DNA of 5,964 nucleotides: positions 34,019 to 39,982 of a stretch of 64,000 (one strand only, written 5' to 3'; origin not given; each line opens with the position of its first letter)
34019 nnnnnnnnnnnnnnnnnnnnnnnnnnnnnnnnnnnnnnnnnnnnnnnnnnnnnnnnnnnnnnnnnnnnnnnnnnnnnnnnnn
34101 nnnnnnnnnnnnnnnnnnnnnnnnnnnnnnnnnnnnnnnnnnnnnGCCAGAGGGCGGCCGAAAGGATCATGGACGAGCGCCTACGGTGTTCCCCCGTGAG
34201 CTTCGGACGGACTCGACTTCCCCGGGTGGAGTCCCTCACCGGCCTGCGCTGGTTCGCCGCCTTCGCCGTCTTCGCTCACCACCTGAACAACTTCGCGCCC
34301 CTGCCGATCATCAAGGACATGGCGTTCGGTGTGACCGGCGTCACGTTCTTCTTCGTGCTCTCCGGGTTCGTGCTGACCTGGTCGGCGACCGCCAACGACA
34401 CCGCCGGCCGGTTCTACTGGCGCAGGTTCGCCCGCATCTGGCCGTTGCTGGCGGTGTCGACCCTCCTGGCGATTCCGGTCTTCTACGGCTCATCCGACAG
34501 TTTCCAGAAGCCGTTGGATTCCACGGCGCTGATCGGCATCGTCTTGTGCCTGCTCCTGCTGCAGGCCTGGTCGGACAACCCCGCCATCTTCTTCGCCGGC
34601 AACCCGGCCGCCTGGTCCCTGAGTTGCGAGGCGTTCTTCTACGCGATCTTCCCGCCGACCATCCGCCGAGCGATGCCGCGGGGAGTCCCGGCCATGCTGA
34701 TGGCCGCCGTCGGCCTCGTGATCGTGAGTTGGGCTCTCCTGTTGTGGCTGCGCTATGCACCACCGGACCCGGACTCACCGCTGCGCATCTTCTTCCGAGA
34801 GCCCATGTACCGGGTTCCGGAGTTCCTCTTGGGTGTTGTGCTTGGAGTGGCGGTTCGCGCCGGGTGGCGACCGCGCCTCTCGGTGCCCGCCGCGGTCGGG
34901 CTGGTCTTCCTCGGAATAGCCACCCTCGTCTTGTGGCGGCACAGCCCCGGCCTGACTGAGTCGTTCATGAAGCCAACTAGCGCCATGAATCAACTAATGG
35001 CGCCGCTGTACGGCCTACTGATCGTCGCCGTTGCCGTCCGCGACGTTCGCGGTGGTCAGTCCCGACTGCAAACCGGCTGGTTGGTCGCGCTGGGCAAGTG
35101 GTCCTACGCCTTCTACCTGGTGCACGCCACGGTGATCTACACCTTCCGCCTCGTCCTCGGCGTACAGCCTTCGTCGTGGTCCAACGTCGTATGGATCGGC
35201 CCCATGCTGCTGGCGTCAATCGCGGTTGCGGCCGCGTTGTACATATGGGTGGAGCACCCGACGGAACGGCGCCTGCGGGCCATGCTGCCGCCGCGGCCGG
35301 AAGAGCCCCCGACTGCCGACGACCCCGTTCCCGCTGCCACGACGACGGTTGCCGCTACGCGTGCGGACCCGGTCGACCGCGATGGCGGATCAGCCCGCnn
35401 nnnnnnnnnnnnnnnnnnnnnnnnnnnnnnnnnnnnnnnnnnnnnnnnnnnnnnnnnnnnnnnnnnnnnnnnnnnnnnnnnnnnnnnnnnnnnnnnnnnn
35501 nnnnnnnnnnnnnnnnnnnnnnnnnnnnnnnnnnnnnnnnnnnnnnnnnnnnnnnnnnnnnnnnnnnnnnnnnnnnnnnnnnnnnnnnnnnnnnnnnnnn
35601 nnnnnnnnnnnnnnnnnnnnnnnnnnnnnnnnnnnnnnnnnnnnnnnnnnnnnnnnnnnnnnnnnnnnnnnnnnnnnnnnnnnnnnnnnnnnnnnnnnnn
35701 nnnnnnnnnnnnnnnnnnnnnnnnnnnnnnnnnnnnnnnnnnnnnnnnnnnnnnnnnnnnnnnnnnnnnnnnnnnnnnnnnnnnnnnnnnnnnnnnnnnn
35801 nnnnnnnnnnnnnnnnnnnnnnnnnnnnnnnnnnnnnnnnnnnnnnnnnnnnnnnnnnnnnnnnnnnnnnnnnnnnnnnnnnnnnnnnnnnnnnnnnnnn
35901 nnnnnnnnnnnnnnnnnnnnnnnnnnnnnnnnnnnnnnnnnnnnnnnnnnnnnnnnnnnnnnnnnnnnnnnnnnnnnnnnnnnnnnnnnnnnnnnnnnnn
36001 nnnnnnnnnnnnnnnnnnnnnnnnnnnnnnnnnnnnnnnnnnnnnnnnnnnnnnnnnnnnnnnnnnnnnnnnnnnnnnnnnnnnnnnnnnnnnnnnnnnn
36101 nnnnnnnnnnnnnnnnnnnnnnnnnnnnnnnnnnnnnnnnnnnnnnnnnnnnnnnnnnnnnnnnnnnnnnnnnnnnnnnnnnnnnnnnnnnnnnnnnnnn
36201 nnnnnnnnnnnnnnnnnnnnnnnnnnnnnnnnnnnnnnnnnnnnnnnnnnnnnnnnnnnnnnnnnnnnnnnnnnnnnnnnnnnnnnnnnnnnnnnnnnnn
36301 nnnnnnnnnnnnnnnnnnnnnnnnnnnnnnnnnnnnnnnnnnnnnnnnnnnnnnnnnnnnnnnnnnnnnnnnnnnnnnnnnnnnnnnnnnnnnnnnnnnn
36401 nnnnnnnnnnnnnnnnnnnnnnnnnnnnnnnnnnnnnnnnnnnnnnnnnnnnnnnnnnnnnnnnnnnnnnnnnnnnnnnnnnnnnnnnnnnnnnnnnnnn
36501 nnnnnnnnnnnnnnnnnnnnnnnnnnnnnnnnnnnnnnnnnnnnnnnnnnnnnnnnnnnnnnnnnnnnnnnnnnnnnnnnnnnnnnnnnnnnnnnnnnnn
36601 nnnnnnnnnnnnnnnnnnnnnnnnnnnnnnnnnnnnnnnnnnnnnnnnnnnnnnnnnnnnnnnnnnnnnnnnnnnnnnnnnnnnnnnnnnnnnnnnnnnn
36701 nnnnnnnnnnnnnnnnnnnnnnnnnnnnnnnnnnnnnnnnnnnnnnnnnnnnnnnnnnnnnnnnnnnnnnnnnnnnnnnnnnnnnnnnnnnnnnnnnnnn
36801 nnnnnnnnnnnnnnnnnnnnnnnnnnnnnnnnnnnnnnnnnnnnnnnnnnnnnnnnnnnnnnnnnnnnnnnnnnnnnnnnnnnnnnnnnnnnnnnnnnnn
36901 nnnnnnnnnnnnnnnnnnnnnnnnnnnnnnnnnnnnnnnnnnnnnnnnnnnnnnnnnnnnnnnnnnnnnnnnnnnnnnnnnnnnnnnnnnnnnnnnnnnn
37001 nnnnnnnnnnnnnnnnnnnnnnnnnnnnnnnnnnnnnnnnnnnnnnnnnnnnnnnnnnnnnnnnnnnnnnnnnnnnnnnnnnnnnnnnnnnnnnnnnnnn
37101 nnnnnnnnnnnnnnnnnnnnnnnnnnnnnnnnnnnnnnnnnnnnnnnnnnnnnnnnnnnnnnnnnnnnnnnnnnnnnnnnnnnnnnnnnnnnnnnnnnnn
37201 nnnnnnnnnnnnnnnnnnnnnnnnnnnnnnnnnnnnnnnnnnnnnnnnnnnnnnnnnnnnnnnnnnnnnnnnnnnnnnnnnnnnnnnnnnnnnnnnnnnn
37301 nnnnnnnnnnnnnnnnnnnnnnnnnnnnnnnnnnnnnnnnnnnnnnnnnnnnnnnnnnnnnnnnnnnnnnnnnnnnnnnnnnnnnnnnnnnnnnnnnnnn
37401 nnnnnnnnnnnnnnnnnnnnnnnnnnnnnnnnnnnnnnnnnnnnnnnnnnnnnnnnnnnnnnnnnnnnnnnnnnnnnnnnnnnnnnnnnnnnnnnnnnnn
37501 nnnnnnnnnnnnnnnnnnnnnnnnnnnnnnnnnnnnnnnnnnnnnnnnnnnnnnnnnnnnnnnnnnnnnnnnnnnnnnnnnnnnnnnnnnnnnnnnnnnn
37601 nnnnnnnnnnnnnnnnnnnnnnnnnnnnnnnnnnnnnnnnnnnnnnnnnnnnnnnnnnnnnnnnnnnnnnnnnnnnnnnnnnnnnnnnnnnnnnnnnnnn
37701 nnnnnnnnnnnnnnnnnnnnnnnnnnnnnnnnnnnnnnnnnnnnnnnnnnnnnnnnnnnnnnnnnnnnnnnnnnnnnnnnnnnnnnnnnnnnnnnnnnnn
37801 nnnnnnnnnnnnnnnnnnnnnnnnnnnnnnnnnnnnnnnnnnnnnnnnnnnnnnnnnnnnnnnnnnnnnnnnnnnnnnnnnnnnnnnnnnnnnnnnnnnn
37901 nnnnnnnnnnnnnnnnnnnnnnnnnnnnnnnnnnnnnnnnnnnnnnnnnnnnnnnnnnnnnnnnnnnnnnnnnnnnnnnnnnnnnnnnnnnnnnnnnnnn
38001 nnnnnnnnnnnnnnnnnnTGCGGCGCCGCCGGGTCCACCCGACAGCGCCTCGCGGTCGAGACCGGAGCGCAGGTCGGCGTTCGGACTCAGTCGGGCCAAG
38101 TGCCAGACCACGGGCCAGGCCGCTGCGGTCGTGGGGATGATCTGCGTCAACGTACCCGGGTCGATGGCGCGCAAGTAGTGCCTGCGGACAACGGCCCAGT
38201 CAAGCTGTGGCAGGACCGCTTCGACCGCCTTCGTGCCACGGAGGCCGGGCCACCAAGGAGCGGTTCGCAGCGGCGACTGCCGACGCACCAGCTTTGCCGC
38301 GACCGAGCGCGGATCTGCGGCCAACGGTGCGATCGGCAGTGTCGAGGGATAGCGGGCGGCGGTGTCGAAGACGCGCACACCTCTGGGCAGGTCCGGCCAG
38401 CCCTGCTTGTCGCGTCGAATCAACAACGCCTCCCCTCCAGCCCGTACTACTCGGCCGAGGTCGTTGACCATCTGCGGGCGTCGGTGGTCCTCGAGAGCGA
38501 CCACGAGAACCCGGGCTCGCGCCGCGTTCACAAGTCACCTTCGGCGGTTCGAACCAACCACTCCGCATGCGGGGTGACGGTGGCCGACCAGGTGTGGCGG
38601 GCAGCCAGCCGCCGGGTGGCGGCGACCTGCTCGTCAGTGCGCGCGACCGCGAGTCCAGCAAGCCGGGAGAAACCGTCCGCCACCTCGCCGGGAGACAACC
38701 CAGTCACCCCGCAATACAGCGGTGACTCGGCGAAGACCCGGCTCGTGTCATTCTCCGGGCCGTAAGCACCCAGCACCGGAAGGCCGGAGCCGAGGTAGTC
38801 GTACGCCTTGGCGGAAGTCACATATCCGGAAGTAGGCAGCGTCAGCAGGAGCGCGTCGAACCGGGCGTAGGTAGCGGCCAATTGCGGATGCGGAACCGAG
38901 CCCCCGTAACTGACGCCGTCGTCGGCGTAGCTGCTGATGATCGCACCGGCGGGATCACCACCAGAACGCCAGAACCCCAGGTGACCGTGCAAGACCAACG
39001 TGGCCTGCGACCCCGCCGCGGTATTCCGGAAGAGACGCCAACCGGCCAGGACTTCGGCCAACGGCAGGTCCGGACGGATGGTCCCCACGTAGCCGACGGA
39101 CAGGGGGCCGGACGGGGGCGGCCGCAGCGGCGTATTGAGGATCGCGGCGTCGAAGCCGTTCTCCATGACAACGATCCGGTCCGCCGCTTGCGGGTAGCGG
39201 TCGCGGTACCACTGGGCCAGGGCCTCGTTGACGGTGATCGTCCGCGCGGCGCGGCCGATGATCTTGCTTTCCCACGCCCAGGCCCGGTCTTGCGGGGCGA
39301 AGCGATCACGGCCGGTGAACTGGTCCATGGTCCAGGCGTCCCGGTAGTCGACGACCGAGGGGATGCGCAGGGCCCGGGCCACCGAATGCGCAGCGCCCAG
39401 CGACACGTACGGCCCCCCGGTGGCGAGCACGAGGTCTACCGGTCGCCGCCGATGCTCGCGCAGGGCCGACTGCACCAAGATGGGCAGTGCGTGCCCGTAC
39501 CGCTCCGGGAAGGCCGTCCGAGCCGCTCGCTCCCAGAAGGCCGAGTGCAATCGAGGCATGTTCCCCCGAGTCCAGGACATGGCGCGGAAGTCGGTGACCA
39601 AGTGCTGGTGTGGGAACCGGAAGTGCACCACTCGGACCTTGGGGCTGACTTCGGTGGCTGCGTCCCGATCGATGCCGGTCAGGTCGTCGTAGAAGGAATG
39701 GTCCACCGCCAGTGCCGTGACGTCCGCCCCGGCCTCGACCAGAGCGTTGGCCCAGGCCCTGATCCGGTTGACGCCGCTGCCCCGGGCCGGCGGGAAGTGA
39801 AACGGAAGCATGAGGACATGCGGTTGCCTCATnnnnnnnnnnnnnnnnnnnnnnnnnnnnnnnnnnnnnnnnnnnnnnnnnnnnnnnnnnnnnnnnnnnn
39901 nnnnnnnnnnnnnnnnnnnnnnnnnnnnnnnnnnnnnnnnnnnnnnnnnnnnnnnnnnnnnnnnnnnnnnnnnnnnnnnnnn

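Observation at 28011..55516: About 26-kb accessory locus for an anionic secondary cell-wall glycopolymer, sitting where mycobacteria have the arabinogalactan LCP ligase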

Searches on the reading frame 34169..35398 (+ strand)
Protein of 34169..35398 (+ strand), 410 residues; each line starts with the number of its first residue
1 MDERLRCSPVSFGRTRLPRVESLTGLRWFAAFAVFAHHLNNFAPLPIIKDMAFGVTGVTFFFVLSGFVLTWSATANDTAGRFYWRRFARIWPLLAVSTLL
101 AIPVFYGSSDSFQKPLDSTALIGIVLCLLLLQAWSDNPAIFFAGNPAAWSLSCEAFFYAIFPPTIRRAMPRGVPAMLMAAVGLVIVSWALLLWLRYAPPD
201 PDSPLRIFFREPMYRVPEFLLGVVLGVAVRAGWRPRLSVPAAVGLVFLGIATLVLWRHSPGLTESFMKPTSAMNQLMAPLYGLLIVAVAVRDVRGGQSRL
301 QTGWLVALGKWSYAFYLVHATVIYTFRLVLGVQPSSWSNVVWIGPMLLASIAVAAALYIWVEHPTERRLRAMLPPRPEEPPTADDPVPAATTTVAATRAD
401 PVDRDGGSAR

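Call 5: search_protein_families(library=pfam, proteins=[window:34169-35398:+], max_evalue=0.01)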
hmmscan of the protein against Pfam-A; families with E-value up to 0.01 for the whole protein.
window:34169-35398:+ (410 aa): 1 family
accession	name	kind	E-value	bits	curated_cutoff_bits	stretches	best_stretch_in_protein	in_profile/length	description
PF01757.29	Acyl_transf_3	-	8.4e-32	110.9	31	1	21-358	2-325/326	Acyltransferase domain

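Call 81: search_protein_families(library=ncbifam, proteins=[window:34169-35398:+], max_evalue=0.00001)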
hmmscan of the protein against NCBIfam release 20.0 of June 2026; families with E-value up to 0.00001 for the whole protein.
window:34169-35398:+ (410 aa): 1 family
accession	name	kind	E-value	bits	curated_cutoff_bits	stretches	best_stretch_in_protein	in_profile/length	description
NF003014.0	PRK03854.1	equivalog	8.8e-07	28.4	338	1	202-358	208-357/386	glucans biosynthesis protein MdoC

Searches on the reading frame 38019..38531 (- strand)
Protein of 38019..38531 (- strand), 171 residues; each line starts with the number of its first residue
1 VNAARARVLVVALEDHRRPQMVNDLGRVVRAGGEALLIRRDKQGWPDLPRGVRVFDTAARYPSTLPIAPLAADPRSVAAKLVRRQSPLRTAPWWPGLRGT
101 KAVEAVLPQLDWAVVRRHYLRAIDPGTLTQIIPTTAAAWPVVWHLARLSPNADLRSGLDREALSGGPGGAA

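Call 5: search_protein_families(library=pfam, proteins=[window:38019-38531:-], max_evalue=0.01)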
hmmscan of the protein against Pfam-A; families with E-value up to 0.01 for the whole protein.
window:38019-38531:- (171 aa): 0 families

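Call 24: search_protein_families(library=pfam, proteins=[window:38019-38531:-], max_evalue=0.01)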
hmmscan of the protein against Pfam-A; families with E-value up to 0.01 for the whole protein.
window:38019-38531:- (171 aa): 0 families

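Call 81: search_protein_families(library=ncbifam, proteins=[window:38019-38531:-], max_evalue=0.00001)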
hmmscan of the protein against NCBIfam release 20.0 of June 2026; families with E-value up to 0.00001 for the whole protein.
window:38019-38531:- (171 aa): 0 families

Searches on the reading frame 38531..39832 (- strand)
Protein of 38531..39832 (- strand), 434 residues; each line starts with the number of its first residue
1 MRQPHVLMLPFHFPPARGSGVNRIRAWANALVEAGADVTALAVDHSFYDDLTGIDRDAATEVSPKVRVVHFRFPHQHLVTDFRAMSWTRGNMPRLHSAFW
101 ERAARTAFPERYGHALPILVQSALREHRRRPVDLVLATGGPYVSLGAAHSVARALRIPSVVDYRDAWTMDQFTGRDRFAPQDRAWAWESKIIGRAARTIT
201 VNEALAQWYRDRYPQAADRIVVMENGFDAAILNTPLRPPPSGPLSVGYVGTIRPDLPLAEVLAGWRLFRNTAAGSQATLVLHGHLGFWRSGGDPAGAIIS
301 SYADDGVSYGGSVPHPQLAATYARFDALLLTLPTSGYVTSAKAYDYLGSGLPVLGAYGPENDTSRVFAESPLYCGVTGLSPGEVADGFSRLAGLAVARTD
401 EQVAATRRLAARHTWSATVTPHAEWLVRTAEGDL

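Call 5: search_protein_families(library=pfam, proteins=[window:38531-39832:-], max_evalue=0.01)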
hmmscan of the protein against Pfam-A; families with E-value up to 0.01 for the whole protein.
window:38531-39832:- (434 aa): 2 families
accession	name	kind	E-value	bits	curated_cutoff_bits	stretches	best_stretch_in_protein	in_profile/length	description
PF13439.12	Glyco_transf_4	-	1.6e-10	41.7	28.5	1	111-229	52-168/170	Glycosyltransferase Family 4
PF13524.12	Glyco_trans_1_2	-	0.00024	21.5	25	1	281-419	19-139/144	Glycosyl transferase-like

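Call 81: search_protein_families(library=ncbifam, proteins=[window:38531-39832:-], max_evalue=0.00001)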
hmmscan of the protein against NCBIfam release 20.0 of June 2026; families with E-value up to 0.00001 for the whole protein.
window:38531-39832:- (434 aa): 0 families
